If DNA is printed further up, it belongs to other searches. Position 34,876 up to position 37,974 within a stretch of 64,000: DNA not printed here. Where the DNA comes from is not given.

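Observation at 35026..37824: Lone phage tail-fibre / receptor-binding-like gene embedded directly downstream of gpr-spoIIP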

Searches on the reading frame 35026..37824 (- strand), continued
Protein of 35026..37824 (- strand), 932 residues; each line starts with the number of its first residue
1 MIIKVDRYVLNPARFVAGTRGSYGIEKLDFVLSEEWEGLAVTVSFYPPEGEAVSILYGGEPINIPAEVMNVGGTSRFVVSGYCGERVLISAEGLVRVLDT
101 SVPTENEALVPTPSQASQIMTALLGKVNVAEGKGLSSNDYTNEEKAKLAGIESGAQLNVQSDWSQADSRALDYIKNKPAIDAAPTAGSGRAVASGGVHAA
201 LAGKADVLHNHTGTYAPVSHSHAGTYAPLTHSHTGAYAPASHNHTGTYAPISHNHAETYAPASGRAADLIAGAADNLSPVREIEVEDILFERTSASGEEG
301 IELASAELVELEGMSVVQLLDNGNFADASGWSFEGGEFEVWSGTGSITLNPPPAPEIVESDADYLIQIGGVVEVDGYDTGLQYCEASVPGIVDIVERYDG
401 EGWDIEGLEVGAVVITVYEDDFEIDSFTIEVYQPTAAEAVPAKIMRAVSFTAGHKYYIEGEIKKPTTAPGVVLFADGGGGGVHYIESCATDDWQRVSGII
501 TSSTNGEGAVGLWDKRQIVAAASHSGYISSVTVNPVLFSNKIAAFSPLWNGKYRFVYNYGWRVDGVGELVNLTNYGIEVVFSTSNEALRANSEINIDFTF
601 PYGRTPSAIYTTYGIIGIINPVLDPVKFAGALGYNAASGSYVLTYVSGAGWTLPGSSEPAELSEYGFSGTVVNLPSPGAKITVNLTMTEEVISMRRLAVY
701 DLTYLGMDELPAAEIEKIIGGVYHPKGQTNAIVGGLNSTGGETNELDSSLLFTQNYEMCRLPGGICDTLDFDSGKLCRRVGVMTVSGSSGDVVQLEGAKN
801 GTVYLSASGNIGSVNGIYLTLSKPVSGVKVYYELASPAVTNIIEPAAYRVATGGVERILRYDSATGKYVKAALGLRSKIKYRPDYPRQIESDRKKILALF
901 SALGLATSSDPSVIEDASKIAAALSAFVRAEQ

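Call 47: find_encoding_contigs(protein=P0179, flank=10000, max_places=3)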
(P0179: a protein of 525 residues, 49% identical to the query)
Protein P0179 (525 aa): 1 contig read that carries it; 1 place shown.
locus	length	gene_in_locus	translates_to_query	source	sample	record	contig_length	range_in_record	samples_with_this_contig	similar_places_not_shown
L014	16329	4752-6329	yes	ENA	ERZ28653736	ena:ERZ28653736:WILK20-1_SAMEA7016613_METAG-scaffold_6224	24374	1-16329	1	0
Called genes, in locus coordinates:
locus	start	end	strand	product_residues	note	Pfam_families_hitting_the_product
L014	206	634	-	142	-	PF06908:YpsA (weak)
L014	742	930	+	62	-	-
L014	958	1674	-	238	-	PF04542:Sigma70_r2, PF04545:Sigma70_r4, PF08281:Sigma70_r4_2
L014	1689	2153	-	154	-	PF13581:HATPase_c_2, PF02518:HATPase_c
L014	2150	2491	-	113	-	PF01740:STAS, PF13466:STAS_2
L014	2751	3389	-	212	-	PF21982:RecX_HTH1 (weak), PF21981:RecX_HTH3 (weak)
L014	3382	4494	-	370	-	PF00154:RecA_N, PF08423:Rad51, PF06745:ATPase (weak), PF21096:RecA_C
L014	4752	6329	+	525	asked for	-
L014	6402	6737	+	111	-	PF04688:Holin_SPP1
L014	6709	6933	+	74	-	-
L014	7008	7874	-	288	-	PF00398:RrnaAD, PF13649:Methyltransf_25 (faint)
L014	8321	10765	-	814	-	PF19732:SpoIIE_N, PF07228:SpoIIE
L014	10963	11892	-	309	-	PF00753:Lactamase_B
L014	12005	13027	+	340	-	PF04055:Radical_SAM, PF16199:Radical_SAM_C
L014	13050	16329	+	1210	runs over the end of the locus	PF02463:SMC_N, PF13175:AAA_15, PF13304:AAA_21 (weak), PF13476:AAA_23, PF13555:AAA_29 (weak), PF06470:SMC_hinge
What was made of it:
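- L014's fibre also lies between spoIIA and spoIIE (call 47).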

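Call 61: search_protein_families(library=phrogs, proteins=[L014:6360-6737:+, L014:6667-6933:+], max_evalue=0.001)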
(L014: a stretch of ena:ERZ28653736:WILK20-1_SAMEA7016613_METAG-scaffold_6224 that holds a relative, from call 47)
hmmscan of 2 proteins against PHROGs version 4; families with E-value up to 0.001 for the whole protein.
L014:6360-6737:+ (125 aa): 1 family
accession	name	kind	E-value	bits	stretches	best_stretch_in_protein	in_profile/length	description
phrog_263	-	lysis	3e-16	60.4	1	20-106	18-106/123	holin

L014:6667-6933:+ (88 aa): 0 families
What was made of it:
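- On Holin-dependent (type 10-like) secretion cargo: A holin is adjacent in L014 (calls 47, 61).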

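Call 99: find_related_loci(query=A1, collection=viral_contigs, flank=10000)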
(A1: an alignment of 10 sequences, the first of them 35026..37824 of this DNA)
Query A1 (932 aa) in viral_contigs; peptide patterns used: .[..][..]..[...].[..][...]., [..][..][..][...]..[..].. (x = any residue, [..] = any of these).
49 stretches matched a pattern, but none encodes a relative of the query by tblastn (E <= 1e-3).
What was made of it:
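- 35029..35679 (-): C-terminal beta domain plus a terminal helical hairpin (aa 716-932). No homologue was found in IMG/VR (call 99).
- Tried and rejected: Full-length or C-terminal homologues were sought in IMG/VR and none was found (call 99).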
